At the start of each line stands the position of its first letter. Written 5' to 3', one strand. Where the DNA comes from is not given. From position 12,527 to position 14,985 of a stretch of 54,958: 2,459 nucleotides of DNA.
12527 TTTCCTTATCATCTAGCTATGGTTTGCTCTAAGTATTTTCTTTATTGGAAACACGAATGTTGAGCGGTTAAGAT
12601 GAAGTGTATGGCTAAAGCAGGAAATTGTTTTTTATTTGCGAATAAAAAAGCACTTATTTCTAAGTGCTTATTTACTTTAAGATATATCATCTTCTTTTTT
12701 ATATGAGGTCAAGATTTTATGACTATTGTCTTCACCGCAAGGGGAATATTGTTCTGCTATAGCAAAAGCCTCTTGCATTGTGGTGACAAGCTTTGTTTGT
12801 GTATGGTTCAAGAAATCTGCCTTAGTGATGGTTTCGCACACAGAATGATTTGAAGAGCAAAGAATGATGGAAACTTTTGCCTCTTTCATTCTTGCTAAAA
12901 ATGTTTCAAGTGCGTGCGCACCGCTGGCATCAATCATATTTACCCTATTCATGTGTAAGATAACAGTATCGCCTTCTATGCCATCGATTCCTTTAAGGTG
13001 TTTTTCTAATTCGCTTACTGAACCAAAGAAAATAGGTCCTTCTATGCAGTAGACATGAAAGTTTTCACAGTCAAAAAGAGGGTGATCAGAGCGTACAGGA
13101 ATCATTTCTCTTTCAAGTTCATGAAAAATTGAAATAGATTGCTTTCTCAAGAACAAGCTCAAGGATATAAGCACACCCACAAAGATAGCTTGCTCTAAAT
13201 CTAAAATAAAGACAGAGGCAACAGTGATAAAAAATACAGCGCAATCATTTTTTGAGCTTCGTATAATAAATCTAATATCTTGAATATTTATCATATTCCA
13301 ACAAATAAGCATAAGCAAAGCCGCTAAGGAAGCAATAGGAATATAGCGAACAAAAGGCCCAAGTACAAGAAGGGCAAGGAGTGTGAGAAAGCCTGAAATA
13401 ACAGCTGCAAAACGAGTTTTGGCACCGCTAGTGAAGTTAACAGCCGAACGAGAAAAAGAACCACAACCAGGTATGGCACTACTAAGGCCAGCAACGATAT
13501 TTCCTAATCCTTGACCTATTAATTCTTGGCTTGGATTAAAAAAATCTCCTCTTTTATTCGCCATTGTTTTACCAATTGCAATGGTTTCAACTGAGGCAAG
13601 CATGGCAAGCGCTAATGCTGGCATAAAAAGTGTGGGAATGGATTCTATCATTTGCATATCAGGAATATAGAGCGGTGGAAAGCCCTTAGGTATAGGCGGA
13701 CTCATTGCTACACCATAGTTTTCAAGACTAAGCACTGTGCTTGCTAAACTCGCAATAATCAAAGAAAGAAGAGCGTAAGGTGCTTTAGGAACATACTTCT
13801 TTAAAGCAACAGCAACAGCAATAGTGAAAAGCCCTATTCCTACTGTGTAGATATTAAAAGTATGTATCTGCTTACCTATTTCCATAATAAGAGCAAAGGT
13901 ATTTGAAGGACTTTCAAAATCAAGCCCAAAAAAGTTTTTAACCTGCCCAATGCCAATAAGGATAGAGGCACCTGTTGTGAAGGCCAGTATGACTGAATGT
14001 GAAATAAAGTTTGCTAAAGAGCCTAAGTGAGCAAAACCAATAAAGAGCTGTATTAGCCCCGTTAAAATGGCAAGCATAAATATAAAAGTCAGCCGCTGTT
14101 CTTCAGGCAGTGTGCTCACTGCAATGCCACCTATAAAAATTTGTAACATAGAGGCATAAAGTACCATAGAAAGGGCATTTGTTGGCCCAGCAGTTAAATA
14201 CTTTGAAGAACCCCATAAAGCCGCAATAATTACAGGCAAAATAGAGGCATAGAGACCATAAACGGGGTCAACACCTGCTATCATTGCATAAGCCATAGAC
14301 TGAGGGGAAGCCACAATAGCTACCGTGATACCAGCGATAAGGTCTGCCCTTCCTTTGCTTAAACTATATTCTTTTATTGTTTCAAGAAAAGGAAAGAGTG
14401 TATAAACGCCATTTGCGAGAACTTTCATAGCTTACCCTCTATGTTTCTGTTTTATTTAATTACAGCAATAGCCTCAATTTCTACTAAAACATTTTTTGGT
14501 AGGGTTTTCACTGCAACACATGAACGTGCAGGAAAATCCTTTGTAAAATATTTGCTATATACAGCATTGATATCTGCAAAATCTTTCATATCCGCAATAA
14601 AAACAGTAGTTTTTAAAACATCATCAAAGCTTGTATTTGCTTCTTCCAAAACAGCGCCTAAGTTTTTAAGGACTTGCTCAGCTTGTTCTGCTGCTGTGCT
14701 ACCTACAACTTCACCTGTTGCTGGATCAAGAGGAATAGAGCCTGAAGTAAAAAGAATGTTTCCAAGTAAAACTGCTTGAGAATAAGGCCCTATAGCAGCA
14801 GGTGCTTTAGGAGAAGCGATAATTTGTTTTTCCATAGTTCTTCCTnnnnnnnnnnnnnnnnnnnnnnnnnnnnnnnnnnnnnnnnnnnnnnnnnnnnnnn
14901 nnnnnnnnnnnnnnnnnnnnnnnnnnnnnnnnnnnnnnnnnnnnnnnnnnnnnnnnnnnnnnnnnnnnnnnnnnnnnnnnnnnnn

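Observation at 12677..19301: HisD-like dehydrogenase + DegT aminotransferase + CuyA-like lyase + racemase + RidA + SulP: candidate amino-sulfonate desulfonation operon with an unusual front end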

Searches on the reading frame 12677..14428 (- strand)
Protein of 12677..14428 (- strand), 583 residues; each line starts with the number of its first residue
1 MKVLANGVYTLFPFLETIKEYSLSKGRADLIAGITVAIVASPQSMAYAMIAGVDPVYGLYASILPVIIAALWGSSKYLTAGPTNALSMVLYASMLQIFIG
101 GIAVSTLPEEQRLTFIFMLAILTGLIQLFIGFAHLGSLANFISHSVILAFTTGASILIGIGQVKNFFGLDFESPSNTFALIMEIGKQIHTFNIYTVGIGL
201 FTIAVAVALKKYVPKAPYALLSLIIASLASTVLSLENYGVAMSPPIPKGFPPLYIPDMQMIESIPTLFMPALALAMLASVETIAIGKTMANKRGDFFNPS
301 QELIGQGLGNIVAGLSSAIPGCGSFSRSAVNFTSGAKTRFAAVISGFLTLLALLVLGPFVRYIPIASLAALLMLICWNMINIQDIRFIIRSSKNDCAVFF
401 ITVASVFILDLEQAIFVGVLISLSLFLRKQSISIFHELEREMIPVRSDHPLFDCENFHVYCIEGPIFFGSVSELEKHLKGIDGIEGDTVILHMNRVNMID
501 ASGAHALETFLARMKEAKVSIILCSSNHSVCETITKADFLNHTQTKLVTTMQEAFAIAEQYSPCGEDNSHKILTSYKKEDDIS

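Call 4: search_protein_families(library=pfam, proteins=[window:12677-14428:-])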
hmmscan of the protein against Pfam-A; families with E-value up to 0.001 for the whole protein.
window:12677-14428:- (583 aa): 2 families
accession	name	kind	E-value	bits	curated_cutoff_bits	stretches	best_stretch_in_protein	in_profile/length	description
PF00916.26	Sulfate_transp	-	3.7e-93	312.7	23.2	1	28-402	3-380/380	Sulfate permease family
PF01740.26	STAS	-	9e-13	48.4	22.6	1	457-553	10-105/106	STAS domain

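Call 5: search_protein_families(library=ncbifam, proteins=[window:12677-14428:-])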
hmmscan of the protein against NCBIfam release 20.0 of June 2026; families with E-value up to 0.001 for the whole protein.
window:12677-14428:- (583 aa): 3 families
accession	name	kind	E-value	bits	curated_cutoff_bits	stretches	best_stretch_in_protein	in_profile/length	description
TIGR00815.1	sulP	subfamily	1.3e-109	367.3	380.45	1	13-547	1-557/565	sulfate permease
NF008660.1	PRK11660.1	equivalog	3.2e-85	286.6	614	2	261-558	275-565/572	C4-dicarboxylic acid transporter DauA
NF050096.1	BicarbTportBicA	equivalog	2.7e-48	164.9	880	1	23-545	9-529/547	bicarbonate transporter BicA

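Call 48: find_homologous_proteins(query=window:12677-14428:-, max_evalue=1e-40)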
Query window:12677-14428:- (583 aa): 3640 proteins with E <= 1e-40 among 8000 candidates; the best 120 are listed.
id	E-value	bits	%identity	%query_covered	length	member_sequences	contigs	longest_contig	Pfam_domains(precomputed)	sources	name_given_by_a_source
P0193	0.0e+0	1265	100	100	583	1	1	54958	PF01740.27,PF00916.27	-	-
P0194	1.8e-266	903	74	96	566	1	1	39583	PF01740.27,PF00916.27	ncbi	-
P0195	3.1e-245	833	69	96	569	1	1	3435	PF01740.27,PF00916.27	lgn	-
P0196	2.7e-239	814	67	95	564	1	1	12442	PF01740.27,PF00916.27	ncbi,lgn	-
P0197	2.2e-209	715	61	95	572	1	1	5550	PF01740.27,PF00916.27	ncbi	-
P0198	1.2e-205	703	59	94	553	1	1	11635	PF01740.27,PF00916.27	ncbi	-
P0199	9.3e-201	686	56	97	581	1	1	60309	PF01740.27,PF00916.27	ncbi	-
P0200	4.9e-182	625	54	91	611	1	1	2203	PF01740.27,PF00916.27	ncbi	-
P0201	7.0e-181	621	55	90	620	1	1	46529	PF01740.27,PF00916.27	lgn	-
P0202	1.8e-180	620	54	90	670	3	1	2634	PF01740.27,PF00916.27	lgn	-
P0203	6.9e-180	618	55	91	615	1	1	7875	PF01740.27,PF00916.27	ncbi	-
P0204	1.6e-176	606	54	90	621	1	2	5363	PF01740.27,PF00916.27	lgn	-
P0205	5.0e-173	595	67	70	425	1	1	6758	PF00916.27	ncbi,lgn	-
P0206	1.7e-164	567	51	91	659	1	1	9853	PF01740.27,PF00916.27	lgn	-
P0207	1.5e-151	524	46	96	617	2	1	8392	PF01740.27,PF00916.27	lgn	-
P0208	7.7e-148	512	46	95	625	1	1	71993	PF01740.27,PF00916.27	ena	-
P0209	8.1e-146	505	46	93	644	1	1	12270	PF01740.27,PF00916.27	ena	-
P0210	8.1e-146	505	44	98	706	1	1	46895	PF01740.27,PF00916.27,PF13466.13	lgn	-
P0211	6.8e-145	502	43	97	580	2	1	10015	PF01740.27,PF00916.27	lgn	-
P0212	1.1e-144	501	45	92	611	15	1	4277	PF01740.27,PF00916.27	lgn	-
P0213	1.4e-143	498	45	95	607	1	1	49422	PF01740.27,PF00916.27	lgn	-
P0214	2.5e-143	497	44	98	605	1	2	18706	PF01740.27,PF00916.27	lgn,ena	-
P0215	2.7e-143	497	44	94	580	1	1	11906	PF01740.27,PF00916.27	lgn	-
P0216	4.3e-143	496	44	96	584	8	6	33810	PF01740.27,PF00916.27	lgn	-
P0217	4.7e-143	496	44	95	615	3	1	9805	PF01740.27,PF00916.27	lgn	-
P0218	5.7e-143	496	44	96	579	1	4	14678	PF01740.27,PF00916.27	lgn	-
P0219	2.0e-142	494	44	93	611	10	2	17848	PF01740.27,PF00916.27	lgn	-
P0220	3.3e-142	493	45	92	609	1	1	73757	PF01740.27,PF00916.27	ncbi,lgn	-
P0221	8.5e-142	492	43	96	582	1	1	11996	PF01740.27,PF00916.27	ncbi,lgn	ncbi:MAG: SulP family inorganic anion transporter [Desulfovibrionaceae bacterium]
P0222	1.1e-141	492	44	95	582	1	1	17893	PF01740.27,PF00916.27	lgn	-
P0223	1.5e-141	491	44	96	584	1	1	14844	PF01740.27,PF00916.27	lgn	-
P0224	3.5e-141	490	44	94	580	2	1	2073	PF01740.27,PF00916.27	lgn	-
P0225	3.5e-141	490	42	96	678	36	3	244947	PF01740.27,PF00916.27,PF13466.13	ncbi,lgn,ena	-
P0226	3.7e-141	490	42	96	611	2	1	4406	PF01740.27,PF00916.27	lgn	-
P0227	1.5e-140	488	43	96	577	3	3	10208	PF01740.27,PF00916.27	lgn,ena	-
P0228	2.4e-140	487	44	94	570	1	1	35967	PF01740.27,PF00916.27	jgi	-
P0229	8.5e-140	485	44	95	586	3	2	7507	PF01740.27,PF00916.27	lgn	-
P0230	4.4e-139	483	46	94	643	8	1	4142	PF01740.27,PF00916.27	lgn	-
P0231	4.8e-139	483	45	94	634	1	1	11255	PF01740.27,PF00916.27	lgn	-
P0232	7.0e-139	482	44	94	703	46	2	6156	PF01740.27,PF00916.27,PF13466.13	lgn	-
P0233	1.3e-138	481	46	96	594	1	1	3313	PF01740.27,PF00916.27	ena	-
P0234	1.5e-138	481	42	96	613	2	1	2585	PF01740.27,PF00916.27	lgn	-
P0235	2.0e-138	481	44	94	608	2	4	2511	PF01740.27,PF00916.27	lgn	-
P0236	3.0e-138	480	44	98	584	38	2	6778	PF01740.27,PF00916.27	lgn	-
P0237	3.0e-138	480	42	98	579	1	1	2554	PF01740.27,PF00916.27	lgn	-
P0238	6.3e-138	479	45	94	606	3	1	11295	PF01740.27,PF00916.27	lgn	-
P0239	1.9e-137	477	43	95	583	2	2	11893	PF01740.27,PF00916.27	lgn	-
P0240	2.8e-137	477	43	95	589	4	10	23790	PF01740.27,PF00916.27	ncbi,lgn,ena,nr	ncbi:MAG: SulP family inorganic anion transporter [Desulfovibrio sp.]|nr:SulP family inorganic anion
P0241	3.6e-137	477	42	97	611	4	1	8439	PF01740.27,PF00916.27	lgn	-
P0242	3.9e-137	477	42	98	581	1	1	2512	PF01740.27,PF00916.27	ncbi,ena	-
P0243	4.3e-137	476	43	94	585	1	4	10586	PF01740.27,PF00916.27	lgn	-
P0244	4.5e-137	476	47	91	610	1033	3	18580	PF01740.27,PF00916.27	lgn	-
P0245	1.3e-136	475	45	94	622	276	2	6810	PF01740.27,PF00916.27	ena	-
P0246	4.2e-136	473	55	72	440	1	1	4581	PF00916.27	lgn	-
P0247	7.1e-136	472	44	93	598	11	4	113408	PF01740.27,PF00916.27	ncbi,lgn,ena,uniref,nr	ncbi:MAG TPA: SulP family inorganic anion transporter [Candidatus Desulfovibrio intestinipullorum]|u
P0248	7.9e-136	472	43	96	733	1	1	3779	PF01740.27,PF00916.27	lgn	-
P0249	8.3e-136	472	44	96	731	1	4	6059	PF01740.27,PF00916.27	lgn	-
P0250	1.0e-135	472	46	91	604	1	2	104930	PF01740.27,PF00916.27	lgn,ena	-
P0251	1.6e-135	471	45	94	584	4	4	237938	PF01740.27,PF00916.27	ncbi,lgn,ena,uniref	ncbi:SulP family inorganic anion transporter [Desulfovibrio sp. SGI.169]|uniref:SulP family inorgani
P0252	1.9e-135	471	44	94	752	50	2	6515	PF01740.27,PF00916.27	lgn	-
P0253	2.8e-135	470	44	93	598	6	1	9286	PF01740.27,PF00916.27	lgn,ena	-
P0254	4.4e-135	470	43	96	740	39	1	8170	PF01740.27,PF00916.27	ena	-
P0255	5.9e-135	469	44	94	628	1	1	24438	PF01740.27,PF00916.27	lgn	-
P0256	7.3e-135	469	43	96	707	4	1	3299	PF01740.27,PF00916.27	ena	-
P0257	9.6e-135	469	44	91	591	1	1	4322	PF01740.27,PF00916.27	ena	-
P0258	1.0e-134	468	44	92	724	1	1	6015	PF01740.27,PF00916.27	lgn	-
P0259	1.1e-134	468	44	92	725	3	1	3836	PF01740.27,PF00916.27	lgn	-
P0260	1.1e-134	468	43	96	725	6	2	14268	PF01740.27,PF00916.27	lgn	-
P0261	1.2e-134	468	43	96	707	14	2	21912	PF01740.27,PF00916.27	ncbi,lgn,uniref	ncbi:SulP family inorganic anion transporter [Desulfovibrio sp.]|uniref:SulP family inorganic anion 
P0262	1.4e-134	468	44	94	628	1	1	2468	PF01740.27,PF00916.27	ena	-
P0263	1.6e-134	468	43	96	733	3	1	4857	PF01740.27,PF00916.27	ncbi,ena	-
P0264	2.3e-134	467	42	98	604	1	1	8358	PF01740.27,PF00916.27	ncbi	-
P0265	4.0e-134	467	44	94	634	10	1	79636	PF01740.27,PF00916.27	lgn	-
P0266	4.3e-134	466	43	94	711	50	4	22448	PF01740.27,PF00916.27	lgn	-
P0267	4.8e-134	466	46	91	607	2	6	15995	PF01740.27,PF00916.27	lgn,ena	-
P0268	5.2e-134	466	44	92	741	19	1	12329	PF01740.27,PF00916.27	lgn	-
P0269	5.7e-134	466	44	94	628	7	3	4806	PF01740.27,PF00916.27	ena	-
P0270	9.7e-134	465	44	94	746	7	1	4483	PF01740.27,PF00916.27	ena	-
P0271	1.0e-133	465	44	94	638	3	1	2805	PF01740.27,PF00916.27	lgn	-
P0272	4.7e-133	463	44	94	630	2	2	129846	PF01740.27,PF00916.27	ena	-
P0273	5.6e-133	463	42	96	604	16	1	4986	PF01740.27,PF00916.27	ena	-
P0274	1.1e-132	462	41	94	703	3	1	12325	PF01740.27,PF00916.27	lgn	-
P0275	1.5e-132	461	43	92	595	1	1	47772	PF01740.27,PF00916.27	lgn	-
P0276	1.6e-132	461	48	86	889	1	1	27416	PF01740.27,PF00916.27,PF01207.24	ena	-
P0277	1.6e-132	461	43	95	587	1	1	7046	PF16983.12,PF01740.27,PF00916.27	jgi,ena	-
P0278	2.7e-132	461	41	97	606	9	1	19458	PF01740.27,PF00916.27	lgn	-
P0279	3.5e-132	460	42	98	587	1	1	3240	PF01740.27,PF00916.27,PF13466.13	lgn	-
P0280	5.5e-132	459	44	92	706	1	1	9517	PF01740.27,PF00916.27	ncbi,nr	ncbi:MAG: SulP family inorganic anion transporter [Desulfovibrio sp.]|nr:SulP family inorganic anion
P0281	9.9e-132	459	43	96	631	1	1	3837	PF01740.27,PF00916.27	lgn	-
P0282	1.1e-131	458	44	94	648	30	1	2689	PF01740.27,PF00916.27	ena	-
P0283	1.2e-131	458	43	94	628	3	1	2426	PF01740.27,PF00916.27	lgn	-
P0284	2.1e-131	458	42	95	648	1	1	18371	PF01740.27,PF00916.27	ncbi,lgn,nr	ncbi:MAG: SulP family inorganic anion transporter [Desulfovibrionaceae bacterium]|nr:SulP family ino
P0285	2.8e-131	457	53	71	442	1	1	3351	PF00916.27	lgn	-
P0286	7.6e-131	456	42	97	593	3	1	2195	PF01740.27,PF00916.27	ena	-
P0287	9.6e-131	455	43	97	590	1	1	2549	PF01740.27,PF00916.27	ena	-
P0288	1.0e-130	455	43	97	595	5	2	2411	PF01740.27,PF00916.27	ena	-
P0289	2.4e-130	454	43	93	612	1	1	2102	PF01740.27,PF00916.27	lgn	-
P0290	2.4e-130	454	42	98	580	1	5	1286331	PF01740.27,PF00916.27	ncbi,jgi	ncbi:MAG: SulP family inorganic anion transporter [Candidatus Moraniibacteriota bacterium]|jgi:sulfa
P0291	3.7e-130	453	43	96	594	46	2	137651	PF01740.27,PF00916.27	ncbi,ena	-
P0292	3.8e-130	453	42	96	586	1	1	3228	PF01740.27,PF00916.27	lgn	-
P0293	8.5e-130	452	42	91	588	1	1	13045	PF01740.27,PF00916.27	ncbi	-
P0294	8.7e-130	452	42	94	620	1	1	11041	PF01740.27,PF00916.27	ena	-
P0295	2.2e-129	451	43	94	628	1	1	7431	PF01740.27,PF00916.27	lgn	-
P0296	2.2e-129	451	43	94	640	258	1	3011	PF01740.27,PF00916.27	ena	-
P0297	2.3e-129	451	43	96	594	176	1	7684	PF01740.27,PF00916.27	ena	-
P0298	6.0e-129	449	43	91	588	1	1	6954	PF01740.27,PF00916.27,PF13466.13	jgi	-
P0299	7.8e-129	449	42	95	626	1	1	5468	PF01740.27,PF00916.27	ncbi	-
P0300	1.6e-128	448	43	97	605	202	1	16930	PF01740.27,PF00916.27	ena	-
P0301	1.7e-128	448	41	99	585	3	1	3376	PF01740.27,PF00916.27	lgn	-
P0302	4.3e-128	447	43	97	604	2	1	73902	PF01740.27,PF00916.27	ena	-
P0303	7.1e-128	446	43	95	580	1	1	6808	PF01740.27,PF00916.27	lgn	-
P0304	7.5e-128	446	42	91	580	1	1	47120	PF01740.27,PF00916.27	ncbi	-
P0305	7.7e-128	446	42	92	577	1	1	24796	PF01740.27,PF00916.27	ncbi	-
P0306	1.7e-127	445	43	92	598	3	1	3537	PF01740.27,PF00916.27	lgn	-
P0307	2.3e-127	444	43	96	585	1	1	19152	PF01740.27,PF00916.27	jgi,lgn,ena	-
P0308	5.2e-127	443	41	97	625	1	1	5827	PF01740.27,PF00916.27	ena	-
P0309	5.3e-127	443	42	97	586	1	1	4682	PF01740.27,PF00916.27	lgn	-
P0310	7.4e-127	443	42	91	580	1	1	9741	PF01740.27,PF00916.27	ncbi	-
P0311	8.5e-127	442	43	94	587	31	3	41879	PF01740.27,PF00916.27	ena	-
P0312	9.5e-127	442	46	91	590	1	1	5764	PF01740.27,PF00916.27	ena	-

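Call 50: find_encoding_contigs(protein=P0194, flank=9000, max_places=1)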
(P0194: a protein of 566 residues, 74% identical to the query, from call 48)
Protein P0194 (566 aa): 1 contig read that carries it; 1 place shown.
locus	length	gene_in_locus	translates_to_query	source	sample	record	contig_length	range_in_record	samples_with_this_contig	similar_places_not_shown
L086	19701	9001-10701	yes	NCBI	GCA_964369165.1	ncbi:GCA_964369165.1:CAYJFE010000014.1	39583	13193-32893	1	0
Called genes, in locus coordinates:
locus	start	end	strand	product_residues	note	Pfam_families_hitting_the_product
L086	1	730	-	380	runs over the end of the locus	PF00195:Chal_sti_synt_N (weak), PF08545:ACP_syn_III, PF08541:ACP_syn_III_C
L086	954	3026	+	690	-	PF02743:dCache_1, PF17203:sCache_3_2 (weak), PF00015:MCPsignal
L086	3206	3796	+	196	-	-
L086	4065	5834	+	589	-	PF00672:HAMP, PF00015:MCPsignal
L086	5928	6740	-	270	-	-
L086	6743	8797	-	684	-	PF22745:Nlig-Ia, PF01653:DNA_ligase_aden, PF03120:OB_DNA_ligase, PF03119:DNA_ligase_ZBD, PF12826:HHH_2, PF00533:BRCT, PF12738:PTCB-BRCT (faint)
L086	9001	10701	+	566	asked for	PF00916:Sulfate_transp, PF01740:STAS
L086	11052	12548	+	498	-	PF11638:DnaA_N, PF00308:Bac_DnaA, PF00004:AAA (faint), PF08299:Bac_DnaA_C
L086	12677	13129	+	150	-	-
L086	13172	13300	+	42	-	-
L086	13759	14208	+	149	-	PF12641:Flavodoxin_3 (weak), PF12724:Flavodoxin_5, PF00258:Flavodoxin_1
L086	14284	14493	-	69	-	-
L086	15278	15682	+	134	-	-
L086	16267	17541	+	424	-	PF01075:Glyco_transf_9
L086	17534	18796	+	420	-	PF13524:Glyco_trans_1_2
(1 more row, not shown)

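Call 51: find_encoding_contigs(protein=P0196, flank=9000, max_places=1)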
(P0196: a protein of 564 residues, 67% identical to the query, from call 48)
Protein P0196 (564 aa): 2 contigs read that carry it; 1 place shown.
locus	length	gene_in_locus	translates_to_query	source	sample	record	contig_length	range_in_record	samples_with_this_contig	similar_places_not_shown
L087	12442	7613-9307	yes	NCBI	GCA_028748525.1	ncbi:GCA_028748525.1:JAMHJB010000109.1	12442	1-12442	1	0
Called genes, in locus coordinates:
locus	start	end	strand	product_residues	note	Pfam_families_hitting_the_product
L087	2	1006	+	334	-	?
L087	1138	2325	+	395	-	PF04413:Glycos_transf_N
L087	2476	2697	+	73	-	PF01192:RNA_pol_Rpb6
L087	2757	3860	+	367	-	PF00226:DnaJ, PF01556:DnaJ_C, PF00684:DnaJ_CXXCXGXG, PF15777:Anti-TRAP (faint)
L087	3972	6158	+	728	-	PF00270:DEAD, PF04851:ResIII, PF00271:Helicase_C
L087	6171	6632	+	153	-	-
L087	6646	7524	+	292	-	PF01135:PCMT, PF08704:GCD14, PF13847:Methyltransf_31 (weak)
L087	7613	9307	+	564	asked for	PF00916:Sulfate_transp, PF01740:STAS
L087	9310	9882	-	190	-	PF03886:ABC_trans_aux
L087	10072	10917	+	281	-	PF01790:LGT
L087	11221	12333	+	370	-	PF00589:Phage_integrase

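Call 52: find_encoding_contigs(protein=P0199, flank=9000, max_places=1)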
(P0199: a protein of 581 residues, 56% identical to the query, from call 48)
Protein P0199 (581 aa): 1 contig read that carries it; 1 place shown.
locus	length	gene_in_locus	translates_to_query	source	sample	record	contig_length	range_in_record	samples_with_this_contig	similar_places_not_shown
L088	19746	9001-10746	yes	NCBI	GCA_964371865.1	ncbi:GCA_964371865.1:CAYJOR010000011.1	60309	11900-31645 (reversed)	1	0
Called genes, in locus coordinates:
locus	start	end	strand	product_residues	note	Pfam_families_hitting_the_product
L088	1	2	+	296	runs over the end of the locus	PF13103:TonB_2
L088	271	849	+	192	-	-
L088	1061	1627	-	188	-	PF00210:Ferritin (weak), PF02915:Rubrerythrin, PF21349:RUBY_RBDX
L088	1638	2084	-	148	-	PF01475:FUR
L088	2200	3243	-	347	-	PF01118:Semialdhyde_dh, PF22698:Semialdhyde_dhC_1, PF02774:Semialdhyde_dhC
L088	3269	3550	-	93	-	PF08899:DUF1844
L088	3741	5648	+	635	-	PF02518:HATPase_c (weak), PF13589:HATPase_c_3, PF00183:HSP90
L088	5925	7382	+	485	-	PF00158:Sigma54_activat, PF01078:Mg_chelatase (faint), PF14532:Sigma54_activ_2, PF07724:AAA_2, PF07728:AAA_5, PF25601:AAA_lid_14, PF02954:HTH_8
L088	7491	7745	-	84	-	-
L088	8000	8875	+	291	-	PF04055:Radical_SAM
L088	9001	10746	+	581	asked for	PF00916:Sulfate_transp, PF01740:STAS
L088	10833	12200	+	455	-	PF13188:PAS_8 (faint), PF13426:PAS_9 (faint), PF00990:GGDEF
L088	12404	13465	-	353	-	PF00730:HhH-GPD, PF14815:NUDIX_4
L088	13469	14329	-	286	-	PF01969:Ni_insertion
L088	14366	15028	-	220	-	PF00731:AIRC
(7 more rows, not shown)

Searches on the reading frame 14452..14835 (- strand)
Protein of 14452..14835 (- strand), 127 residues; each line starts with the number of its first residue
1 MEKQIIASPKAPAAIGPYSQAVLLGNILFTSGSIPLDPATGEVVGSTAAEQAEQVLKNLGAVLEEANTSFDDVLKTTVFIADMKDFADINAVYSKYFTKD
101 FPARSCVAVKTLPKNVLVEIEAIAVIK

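Call 4: search_protein_families(library=pfam, proteins=[window:14452-14835:-])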
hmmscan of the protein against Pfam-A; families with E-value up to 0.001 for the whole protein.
window:14452-14835:- (127 aa): 1 family
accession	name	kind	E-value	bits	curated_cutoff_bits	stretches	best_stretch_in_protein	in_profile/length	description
PF01042.26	Ribonuc_L-PSP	-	9.8e-46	155.1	27.3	1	10-126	3-121/121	Endoribonuclease L-PSP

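Call 5: search_protein_families(library=ncbifam, proteins=[window:14452-14835:-])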
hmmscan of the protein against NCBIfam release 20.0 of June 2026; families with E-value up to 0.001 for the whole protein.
window:14452-14835:- (127 aa): 3 families
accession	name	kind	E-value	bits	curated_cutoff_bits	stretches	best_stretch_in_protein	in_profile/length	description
TIGR00004.1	TIGR00004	subfamily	3.9e-54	182.2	106.25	1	3-125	1-124/125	Rid family detoxifying hydrolase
NF008490.0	PRK11401.1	equivalog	3.9e-36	123.8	222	1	3-125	2-126/129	enamine/imine deaminase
TIGR03610.1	RutC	equivalog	2.9e-24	85.6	169.1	1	1-126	1-126/127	pyrimidine utilization protein C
